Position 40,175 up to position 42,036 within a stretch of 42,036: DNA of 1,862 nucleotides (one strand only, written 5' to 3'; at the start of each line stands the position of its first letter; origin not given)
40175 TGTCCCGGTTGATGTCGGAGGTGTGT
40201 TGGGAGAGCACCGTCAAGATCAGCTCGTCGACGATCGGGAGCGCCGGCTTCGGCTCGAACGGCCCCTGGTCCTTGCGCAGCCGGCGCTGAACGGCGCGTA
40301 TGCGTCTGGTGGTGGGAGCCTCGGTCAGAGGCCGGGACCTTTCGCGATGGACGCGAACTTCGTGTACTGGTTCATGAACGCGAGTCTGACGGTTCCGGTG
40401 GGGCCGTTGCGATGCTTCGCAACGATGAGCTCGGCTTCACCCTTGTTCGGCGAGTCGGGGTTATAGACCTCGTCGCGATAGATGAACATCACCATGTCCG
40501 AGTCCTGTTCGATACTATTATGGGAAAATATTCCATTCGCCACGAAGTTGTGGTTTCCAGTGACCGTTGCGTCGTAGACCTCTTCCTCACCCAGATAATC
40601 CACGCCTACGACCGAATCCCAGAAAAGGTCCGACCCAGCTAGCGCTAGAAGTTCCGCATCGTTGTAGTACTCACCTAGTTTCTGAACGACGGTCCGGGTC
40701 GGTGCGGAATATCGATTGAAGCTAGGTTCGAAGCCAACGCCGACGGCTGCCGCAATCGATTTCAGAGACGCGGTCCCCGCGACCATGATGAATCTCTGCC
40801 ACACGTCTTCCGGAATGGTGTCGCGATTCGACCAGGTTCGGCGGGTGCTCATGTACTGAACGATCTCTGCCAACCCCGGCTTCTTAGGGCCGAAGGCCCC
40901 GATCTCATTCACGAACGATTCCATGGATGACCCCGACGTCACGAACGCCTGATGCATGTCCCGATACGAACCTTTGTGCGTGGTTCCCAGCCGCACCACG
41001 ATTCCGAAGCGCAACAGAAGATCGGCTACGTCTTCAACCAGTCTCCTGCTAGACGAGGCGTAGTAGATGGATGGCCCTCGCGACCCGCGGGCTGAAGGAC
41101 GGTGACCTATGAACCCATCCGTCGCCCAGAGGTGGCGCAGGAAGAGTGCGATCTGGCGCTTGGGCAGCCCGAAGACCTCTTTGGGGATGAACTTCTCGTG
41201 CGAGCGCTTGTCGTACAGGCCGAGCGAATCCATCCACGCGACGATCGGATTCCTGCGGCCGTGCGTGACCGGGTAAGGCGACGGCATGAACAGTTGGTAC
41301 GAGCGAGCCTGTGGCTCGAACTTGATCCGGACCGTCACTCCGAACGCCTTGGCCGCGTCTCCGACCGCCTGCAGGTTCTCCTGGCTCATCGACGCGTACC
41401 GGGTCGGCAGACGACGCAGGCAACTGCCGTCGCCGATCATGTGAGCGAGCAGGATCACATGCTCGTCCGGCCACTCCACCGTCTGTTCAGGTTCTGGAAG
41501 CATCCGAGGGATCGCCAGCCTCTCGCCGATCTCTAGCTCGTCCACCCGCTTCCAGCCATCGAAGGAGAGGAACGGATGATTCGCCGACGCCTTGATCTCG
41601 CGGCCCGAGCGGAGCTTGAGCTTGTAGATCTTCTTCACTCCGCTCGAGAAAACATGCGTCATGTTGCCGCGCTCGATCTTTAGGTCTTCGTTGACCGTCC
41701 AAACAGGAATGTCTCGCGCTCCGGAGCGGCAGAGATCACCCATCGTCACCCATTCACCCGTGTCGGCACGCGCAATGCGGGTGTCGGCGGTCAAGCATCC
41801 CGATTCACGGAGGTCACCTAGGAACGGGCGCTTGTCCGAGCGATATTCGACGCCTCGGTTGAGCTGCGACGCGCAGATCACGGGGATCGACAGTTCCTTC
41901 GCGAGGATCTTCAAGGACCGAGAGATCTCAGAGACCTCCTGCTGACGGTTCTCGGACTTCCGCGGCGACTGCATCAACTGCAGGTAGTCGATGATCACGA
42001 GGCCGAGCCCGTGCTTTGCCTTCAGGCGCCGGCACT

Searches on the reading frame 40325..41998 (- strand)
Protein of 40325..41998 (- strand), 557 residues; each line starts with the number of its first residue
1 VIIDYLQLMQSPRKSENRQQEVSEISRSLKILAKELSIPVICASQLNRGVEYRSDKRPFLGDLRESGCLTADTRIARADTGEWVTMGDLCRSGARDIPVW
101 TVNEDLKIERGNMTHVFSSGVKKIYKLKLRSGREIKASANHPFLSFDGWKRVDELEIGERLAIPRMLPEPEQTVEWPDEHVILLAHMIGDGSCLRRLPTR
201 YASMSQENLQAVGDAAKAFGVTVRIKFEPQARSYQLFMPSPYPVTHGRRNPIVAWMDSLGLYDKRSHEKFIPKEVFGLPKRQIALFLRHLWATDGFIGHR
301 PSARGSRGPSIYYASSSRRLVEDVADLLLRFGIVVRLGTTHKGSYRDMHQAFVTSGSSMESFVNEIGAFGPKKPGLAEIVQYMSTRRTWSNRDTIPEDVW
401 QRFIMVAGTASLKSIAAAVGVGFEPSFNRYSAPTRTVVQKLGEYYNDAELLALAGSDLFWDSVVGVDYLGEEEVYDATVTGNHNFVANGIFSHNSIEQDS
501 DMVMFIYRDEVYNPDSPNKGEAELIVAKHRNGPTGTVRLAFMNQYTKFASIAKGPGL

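Call 39: search_protein_families(library=pfam, proteins=[window:40325-41998:-], max_evalue=0.000001)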
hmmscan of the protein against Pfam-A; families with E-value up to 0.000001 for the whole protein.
window:40325-41998:- (557 aa): 3 families
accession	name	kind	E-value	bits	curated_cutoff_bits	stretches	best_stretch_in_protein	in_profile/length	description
PF03796.21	DnaB_C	-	3.8e-51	174.4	27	2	2-73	134-205/255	DnaB-like helicase C terminal domain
PF14890.11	Intein_splicing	-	3e-27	95.8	35.8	1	78-494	4-155/155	Intein splicing domain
PF14528.11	LAGLIDADG_3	-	3.3e-19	69.3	22.5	1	282-367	2-82/82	LAGLIDADG-like domain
